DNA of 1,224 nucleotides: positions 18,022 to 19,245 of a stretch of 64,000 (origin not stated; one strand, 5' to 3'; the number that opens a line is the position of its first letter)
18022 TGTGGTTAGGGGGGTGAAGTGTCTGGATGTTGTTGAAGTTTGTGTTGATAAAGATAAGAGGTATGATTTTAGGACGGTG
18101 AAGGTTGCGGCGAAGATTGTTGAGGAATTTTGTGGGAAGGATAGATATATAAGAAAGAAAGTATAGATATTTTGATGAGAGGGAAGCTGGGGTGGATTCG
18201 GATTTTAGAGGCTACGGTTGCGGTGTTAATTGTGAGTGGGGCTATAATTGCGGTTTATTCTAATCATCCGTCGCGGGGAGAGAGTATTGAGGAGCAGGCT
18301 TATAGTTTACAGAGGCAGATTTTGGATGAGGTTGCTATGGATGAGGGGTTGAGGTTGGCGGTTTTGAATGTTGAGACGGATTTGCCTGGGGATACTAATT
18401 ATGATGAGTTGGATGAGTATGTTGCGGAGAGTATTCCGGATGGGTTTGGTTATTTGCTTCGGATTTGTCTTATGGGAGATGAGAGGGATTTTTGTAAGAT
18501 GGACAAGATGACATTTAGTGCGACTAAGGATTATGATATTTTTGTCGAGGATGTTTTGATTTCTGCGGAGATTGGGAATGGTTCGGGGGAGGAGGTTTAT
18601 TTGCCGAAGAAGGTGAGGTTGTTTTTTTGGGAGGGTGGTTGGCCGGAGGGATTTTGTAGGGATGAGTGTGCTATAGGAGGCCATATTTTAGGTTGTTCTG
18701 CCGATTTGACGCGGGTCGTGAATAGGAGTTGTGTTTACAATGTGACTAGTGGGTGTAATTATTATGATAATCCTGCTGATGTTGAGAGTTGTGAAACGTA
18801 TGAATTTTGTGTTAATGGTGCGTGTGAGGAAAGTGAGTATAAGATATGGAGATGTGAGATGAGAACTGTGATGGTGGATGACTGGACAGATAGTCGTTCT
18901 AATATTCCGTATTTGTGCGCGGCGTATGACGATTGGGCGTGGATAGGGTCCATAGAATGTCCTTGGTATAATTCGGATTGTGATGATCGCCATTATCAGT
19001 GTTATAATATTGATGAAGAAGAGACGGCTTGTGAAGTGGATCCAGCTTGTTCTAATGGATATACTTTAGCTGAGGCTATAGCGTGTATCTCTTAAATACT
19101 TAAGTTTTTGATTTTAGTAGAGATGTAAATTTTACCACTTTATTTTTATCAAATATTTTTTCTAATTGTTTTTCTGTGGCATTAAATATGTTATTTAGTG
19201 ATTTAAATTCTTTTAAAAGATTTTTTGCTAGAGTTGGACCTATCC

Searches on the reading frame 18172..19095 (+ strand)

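Call 80: search_protein_families(library=ncbifam, proteins=[window:18172-19095:+], max_evalue=0.01)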
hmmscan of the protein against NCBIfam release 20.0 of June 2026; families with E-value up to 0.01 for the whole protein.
window:18172-19095:+ (307 aa): 0 families

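Call 88: search_protein_families(library=pfam, proteins=[window:18172-19095:+], max_evalue=0.1)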
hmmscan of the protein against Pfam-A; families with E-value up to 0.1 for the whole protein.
window:18172-19095:+ (307 aa): 1 family
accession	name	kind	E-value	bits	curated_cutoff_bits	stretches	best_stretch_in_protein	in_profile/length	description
PF04999.18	FtsL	-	0.038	14.5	22.9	1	9-53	12-56/97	Cell division protein FtsL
